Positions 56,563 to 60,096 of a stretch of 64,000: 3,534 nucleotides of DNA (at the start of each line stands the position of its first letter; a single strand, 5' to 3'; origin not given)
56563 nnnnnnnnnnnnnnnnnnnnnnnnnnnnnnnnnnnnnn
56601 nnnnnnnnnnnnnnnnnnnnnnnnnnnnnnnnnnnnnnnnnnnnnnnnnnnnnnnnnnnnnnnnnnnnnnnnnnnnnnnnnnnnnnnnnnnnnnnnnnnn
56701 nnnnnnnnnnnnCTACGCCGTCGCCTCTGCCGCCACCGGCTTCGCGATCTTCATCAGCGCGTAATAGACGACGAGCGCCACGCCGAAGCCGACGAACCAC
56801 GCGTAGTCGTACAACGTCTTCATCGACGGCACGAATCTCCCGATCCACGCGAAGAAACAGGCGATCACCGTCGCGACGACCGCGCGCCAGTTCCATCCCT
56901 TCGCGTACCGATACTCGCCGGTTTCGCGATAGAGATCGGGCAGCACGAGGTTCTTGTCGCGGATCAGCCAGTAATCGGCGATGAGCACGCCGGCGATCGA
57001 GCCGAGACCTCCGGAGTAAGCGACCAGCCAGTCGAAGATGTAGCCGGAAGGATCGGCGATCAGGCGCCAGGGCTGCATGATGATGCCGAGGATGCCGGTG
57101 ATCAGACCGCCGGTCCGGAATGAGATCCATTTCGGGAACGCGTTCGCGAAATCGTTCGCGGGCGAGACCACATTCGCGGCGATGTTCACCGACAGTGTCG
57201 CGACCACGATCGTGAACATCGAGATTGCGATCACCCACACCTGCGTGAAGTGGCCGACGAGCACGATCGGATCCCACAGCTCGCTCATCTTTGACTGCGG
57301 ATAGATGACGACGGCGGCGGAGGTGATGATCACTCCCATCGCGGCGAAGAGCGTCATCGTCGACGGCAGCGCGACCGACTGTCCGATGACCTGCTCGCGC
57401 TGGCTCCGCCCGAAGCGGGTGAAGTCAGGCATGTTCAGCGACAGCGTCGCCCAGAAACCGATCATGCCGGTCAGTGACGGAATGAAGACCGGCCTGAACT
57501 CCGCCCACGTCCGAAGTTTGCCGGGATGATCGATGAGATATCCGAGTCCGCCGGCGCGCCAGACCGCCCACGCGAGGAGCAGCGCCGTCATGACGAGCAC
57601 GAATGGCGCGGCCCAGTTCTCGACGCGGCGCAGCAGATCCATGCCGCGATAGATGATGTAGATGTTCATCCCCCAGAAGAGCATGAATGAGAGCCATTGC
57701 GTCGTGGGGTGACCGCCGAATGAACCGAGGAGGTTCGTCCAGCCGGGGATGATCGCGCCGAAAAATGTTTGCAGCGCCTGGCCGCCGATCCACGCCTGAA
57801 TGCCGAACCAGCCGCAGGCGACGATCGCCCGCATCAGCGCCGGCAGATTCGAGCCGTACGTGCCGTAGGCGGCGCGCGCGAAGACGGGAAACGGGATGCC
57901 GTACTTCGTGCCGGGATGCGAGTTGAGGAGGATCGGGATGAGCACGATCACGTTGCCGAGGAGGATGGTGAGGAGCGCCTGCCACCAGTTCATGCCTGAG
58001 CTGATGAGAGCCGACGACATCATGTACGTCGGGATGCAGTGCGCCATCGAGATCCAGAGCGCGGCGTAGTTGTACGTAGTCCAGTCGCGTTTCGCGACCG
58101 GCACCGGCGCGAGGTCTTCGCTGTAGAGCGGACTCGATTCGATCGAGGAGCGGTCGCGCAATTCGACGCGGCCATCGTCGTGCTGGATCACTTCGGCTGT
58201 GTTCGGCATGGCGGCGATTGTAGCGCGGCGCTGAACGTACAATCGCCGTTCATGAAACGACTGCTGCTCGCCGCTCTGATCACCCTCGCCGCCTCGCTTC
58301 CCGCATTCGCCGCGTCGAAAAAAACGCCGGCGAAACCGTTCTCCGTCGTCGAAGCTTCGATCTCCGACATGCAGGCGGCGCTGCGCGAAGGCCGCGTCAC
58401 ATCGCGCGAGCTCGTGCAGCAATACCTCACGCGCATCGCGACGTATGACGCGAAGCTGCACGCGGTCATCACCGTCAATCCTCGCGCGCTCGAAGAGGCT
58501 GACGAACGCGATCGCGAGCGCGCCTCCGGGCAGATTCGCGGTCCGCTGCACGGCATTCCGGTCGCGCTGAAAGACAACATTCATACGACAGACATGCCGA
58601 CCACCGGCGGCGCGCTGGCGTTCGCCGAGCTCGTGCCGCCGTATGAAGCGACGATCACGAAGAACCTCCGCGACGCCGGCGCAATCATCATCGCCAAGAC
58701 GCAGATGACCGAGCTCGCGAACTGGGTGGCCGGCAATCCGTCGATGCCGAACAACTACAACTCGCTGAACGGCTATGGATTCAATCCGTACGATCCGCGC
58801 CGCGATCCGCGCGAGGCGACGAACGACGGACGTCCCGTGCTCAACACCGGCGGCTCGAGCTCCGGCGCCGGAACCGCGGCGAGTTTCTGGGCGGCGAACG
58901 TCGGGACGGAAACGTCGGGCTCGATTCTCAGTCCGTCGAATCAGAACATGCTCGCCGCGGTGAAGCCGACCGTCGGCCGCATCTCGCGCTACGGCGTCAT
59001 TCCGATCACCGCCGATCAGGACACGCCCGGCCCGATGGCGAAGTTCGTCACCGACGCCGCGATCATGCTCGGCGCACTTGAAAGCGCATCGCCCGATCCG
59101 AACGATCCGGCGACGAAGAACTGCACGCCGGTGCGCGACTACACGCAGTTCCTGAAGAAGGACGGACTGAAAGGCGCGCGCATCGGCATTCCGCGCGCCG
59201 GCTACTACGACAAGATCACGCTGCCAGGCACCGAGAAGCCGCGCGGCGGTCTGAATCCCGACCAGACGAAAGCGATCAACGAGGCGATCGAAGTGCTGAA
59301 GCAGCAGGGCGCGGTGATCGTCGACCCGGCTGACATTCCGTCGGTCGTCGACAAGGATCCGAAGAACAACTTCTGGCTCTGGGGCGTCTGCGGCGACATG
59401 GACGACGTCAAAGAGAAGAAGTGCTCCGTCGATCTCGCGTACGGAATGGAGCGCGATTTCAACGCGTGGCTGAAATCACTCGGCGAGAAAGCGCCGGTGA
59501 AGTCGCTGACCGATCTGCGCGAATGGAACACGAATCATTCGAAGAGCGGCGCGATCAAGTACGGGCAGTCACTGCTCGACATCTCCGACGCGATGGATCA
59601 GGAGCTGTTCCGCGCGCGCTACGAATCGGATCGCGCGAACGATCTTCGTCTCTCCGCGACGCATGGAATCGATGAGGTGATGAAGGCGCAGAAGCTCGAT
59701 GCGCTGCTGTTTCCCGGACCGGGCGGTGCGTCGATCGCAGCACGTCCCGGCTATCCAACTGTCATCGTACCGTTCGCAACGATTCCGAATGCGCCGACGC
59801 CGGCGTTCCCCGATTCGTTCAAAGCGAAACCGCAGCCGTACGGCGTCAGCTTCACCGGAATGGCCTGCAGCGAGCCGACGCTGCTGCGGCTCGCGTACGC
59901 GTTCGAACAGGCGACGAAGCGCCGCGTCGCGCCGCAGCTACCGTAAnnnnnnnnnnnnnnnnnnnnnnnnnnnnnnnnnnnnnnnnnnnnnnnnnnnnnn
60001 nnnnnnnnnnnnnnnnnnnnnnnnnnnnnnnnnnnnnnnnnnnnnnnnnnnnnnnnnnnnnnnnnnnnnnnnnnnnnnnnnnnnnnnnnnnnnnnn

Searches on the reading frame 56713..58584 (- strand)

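Call 6: search_protein_families(library=pfam, proteins=[window:56713-58584:-])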
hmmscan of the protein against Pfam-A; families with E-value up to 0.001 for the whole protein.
window:56713-58584:- (623 aa): 1 family
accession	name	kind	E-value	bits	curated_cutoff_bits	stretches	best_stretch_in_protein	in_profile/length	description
PF02133.21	Transp_cyt_pur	-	6.2e-122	408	23.5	1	160-599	1-440/440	Permease for cytosine/purines, uracil, thiamine, allantoin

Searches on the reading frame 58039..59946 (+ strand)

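Call 6: search_protein_families(library=pfam, proteins=[window:58039-59946:+])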
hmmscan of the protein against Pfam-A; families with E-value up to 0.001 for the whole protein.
window:58039-59946:+ (635 aa): 1 family
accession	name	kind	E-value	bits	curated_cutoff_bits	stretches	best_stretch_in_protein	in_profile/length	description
PF01425.27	Amidase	-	4.3e-62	211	27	1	124-616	1-445/445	Amidase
